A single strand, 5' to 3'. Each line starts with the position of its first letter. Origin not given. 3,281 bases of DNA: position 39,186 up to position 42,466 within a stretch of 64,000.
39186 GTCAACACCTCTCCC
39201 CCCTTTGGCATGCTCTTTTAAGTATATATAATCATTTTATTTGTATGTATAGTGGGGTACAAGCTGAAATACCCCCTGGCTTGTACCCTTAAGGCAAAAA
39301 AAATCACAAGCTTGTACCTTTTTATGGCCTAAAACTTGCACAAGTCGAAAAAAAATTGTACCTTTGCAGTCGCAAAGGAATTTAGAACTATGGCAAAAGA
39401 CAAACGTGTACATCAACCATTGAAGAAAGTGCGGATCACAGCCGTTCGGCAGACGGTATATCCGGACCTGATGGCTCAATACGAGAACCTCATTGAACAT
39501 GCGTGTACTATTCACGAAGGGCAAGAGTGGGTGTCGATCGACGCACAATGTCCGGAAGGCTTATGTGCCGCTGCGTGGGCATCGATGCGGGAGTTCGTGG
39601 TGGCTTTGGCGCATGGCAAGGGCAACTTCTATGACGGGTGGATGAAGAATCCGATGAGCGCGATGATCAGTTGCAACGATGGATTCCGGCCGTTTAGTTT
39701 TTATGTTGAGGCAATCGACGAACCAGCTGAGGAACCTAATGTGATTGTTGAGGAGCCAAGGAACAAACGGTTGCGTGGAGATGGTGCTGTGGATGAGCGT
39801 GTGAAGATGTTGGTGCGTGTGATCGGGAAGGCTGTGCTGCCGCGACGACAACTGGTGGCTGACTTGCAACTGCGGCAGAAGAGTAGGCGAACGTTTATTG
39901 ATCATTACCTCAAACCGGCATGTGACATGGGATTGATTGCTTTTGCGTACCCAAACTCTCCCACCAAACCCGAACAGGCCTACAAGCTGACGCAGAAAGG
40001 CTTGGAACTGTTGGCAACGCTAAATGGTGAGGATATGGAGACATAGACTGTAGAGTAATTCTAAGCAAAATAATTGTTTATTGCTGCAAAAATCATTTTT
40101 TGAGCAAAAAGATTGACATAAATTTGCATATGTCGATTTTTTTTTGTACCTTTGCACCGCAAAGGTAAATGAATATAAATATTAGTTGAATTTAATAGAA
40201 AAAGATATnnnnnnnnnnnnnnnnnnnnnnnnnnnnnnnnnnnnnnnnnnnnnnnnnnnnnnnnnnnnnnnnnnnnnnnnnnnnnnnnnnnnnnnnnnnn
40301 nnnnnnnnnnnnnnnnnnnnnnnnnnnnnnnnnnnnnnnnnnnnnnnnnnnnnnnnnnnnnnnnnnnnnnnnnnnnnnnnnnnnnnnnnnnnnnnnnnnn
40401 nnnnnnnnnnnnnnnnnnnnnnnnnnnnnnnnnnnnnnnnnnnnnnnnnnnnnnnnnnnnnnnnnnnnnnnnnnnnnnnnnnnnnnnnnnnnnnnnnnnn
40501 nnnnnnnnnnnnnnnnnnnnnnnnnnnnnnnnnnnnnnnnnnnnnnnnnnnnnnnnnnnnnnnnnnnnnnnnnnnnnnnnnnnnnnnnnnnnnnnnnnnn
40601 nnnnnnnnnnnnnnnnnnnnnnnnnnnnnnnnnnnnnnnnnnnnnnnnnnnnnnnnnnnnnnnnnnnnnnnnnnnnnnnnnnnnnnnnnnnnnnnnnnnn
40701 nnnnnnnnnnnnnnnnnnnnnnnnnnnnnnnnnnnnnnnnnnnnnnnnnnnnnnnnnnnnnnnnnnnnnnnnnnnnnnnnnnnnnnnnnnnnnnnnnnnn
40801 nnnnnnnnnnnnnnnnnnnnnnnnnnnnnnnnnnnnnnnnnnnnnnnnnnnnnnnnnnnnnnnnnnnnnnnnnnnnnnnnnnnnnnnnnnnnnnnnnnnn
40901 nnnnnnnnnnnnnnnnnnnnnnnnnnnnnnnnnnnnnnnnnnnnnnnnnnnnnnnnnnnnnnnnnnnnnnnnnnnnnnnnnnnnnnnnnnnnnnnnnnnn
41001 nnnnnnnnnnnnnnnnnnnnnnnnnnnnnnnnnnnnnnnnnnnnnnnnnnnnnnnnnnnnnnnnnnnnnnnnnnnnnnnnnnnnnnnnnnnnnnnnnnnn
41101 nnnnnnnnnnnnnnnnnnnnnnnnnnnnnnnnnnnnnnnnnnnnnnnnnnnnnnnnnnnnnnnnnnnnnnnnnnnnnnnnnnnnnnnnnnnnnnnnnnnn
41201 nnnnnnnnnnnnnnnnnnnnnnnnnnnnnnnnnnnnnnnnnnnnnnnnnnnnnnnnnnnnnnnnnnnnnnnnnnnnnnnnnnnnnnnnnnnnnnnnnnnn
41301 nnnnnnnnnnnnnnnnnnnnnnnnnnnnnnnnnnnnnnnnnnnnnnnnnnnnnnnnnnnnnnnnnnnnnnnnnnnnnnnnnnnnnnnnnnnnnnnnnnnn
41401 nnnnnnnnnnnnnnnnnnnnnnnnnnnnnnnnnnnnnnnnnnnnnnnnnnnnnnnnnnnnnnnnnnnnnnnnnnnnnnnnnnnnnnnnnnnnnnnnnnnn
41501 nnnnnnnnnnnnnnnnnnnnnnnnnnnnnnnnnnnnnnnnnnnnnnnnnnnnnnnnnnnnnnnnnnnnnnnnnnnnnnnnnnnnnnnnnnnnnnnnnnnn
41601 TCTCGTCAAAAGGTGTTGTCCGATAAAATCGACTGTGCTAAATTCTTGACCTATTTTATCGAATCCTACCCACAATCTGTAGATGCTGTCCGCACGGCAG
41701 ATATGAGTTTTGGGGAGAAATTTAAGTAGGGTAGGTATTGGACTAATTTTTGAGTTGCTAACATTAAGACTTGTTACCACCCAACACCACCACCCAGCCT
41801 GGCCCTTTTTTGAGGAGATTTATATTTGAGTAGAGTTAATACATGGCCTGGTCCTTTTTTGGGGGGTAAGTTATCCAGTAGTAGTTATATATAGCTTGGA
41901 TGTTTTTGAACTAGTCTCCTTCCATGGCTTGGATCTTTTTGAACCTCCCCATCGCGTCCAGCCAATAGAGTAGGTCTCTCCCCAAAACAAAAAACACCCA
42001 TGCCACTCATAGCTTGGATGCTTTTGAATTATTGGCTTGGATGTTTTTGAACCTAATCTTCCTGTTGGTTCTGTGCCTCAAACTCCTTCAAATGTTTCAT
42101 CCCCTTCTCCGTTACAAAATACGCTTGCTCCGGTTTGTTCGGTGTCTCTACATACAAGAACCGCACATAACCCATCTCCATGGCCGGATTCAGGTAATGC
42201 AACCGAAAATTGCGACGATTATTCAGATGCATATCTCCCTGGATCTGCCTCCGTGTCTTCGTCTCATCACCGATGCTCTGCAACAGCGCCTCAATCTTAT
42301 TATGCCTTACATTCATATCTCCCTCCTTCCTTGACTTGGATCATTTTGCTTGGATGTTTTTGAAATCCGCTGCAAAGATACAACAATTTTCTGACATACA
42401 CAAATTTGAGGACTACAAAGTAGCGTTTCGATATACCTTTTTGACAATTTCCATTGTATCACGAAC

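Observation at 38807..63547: About 25 kb accretion zone inside a polysaccharide locus, punctuated by five copies of the 3' end of a DUF354 gene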

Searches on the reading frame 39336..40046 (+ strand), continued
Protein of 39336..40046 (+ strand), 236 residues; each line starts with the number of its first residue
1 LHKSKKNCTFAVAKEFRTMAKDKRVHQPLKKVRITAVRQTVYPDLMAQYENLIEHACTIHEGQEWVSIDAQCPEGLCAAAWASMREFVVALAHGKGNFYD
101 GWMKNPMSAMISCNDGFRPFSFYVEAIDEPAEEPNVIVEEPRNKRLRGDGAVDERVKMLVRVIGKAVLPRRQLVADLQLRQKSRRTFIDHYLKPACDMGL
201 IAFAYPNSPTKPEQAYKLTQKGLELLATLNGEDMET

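Call 91: fold_search(model_id=the predicted structure, library=pdb)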
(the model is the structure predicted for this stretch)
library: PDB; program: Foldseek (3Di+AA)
matches with E <= 10: 634; with E <= 0.001: 1
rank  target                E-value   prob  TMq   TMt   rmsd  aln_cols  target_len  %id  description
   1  4rgl                  2.5e-04  1.00  0.29  0.20   1.0        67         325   37  Crystal structure of a Fic family protein (Dde_2494) from Desulfovibrio desulfuricans G20 at 2.70 A resolution (released 2014-10-29)
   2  2fsw_B                1.1e-02  1.00  0.31  0.61  10.3       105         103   23  Crystal Structure of the Putative Transcriptional Regualator, MarR family from Porphyromonas gingivalis W83 (released 2006-03-07)
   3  2fsw_A                1.4e-02  1.00  0.31  0.62   6.8        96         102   22  Crystal Structure of the Putative Transcriptional Regualator, MarR family from Porphyromonas gingivalis W83 (released 2006-03-07)
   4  5yi0_A                1.5e-02  1.00  0.31  0.46   7.0       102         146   14  Structure of Lactococcus lactis ZitR, C30AH42A mutant (released 2017-12-06)
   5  3gfm                  2.0e-02  1.00  0.31  0.46   4.0        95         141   17  Crystal structure of the ST1710 mutant (K91A) protein (released 2009-08-25)
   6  1smt_B                2.3e-02  0.99  0.26  0.50   4.6        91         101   12  SMTB REPRESSOR FROM SYNECHOCOCCUS PCC7942 (released 1997-12-03)
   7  2yr2_B                2.3e-02  0.98  0.26  0.37   5.5       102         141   17  Crystal Structure of the Hypothetical regulator from Sulfolobus tokodaii (released 2007-10-02)
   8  8qkf_A                2.4e-02  0.99  0.29  0.57  11.3       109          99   14  SmtB protein of Mycobacterium smegmatis (released 2024-09-25)
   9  3gfl                  2.7e-02  1.00  0.31  0.46   4.0        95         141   17  Crystal structure of the ST1710 mutant (R90A) protein (released 2009-08-25)
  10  3gfi_A                3.1e-02  1.00  0.28  0.41   4.2        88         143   18  Crystal structure of ST1710 complexed with its promoter DNA (released 2009-08-25)
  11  3gfj                  3.5e-02  1.00  0.31  0.46   4.0        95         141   17  Crystal structure of the ST1710 mutant (R89A) protein (released 2009-08-25)
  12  5yi1                  3.5e-02  1.00  0.30  0.46   4.2        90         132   12  Structure of Lactococcus lactis ZitR, C30AH42A mutant in apo form (released 2017-12-06)
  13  4ems_A                3.5e-02  0.99  0.26  0.17   3.7        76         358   21  Crystal Structure Analysis of Coniferyl Alcohol 9-O-Methyltransferase from Linum Nodiflorum (released 2013-05-01)
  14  5yi3_E                3.8e-02  1.00  0.31  0.44   2.8        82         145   11  Structure of Lactococcus lactis ZitR, C30S mutant in complex with DNA (released 2017-12-06)
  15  1r23_A                3.8e-02  0.99  0.28  0.52   4.3        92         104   13  Crystal structure of the cyanobacterial metallothionein repressor SmtB in the Zn1-form (one Zn(II) per dimer) (released 2004-05-18)
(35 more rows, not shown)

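Call 92: search_solved_structures(query=A9, max_evalue=1)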
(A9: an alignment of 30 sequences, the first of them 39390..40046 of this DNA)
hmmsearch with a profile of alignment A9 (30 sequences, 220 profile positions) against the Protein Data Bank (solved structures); distinct sequences matched with E-value up to 1: 1.
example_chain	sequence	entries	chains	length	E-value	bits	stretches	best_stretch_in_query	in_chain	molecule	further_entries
4rgl_A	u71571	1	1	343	1.3e-10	44.4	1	134-213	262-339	Filamentation induced by cAMP protein Fic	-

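Call 99: find_encoding_contigs(protein=P0140, flank=10000, max_places=4)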
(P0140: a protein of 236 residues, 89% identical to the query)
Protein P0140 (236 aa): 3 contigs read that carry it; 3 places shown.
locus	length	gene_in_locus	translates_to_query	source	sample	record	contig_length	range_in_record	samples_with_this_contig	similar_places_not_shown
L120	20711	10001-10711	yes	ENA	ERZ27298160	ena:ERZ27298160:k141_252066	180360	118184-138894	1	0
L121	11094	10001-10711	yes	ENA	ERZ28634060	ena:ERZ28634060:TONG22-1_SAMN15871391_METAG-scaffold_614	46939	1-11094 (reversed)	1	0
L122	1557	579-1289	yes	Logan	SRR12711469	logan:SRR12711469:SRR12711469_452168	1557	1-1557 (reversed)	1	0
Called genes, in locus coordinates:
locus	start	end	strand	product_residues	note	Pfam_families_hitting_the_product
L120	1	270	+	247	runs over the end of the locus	PF23441:SDR (weak), PF00106:adh_short, PF01370:Epimerase (weak), PF08659:KR, PF13561:adh_short_C2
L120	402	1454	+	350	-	PF00195:Chal_sti_synt_N (faint), PF00108:Thiolase_N (weak), PF08545:ACP_syn_III, PF08541:ACP_syn_III_C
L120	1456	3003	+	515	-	-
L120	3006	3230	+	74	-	-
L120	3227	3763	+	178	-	PF25087:GMPPB_C (faint), PF00132:Hexapep (weak)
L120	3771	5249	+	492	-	-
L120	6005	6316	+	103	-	-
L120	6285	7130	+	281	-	-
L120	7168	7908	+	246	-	-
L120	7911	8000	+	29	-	-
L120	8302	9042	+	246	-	-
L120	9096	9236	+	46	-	-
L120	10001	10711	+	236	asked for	PF21247:Fic-like_C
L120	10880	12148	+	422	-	PF02350:Epimerase_2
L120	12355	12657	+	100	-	PF04221:RelB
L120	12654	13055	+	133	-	PF13470:PIN_3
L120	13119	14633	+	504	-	PF02397:Bac_transf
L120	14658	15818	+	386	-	PF14907:NTP_transf_5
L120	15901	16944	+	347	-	PF06144:DNA_pol3_delta, PF21694:DNA_pol3_delta_C (weak)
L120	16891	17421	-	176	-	PF14129:DUF4296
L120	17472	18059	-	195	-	PF01252:Peptidase_A8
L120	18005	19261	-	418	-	PF00438:S-AdoMet_synt_N, PF02772:S-AdoMet_synt_M, PF02773:S-AdoMet_synt_C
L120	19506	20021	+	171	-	PF14512:TM1586_NiRdase (faint), PF00881:Nitroreductase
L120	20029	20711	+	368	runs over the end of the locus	PF04166:PdxA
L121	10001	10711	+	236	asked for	PF21247:Fic-like_C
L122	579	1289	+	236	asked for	PF21247:Fic-like_C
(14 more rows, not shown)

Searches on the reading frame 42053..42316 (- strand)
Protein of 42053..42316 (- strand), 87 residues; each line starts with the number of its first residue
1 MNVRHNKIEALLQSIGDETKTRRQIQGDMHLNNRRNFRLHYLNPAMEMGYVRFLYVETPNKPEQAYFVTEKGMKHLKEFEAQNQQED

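Call 14: search_protein_families(library=pfam, proteins=[window:42053-42316:-], max_evalue=0.01)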
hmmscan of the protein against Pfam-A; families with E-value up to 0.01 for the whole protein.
window:42053-42316:- (87 aa): 2 families
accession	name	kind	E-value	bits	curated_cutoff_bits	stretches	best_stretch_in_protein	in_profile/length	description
PF21247.3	Fic-like_C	-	3.5e-14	52.9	27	1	7-69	2-64/64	Filamentation induced by cAMP protein Fic-like, C-terminal domain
PF14947.12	HTH_45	-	0.0031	17.9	25.5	1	10-81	10-71/77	Winged helix-turn-helix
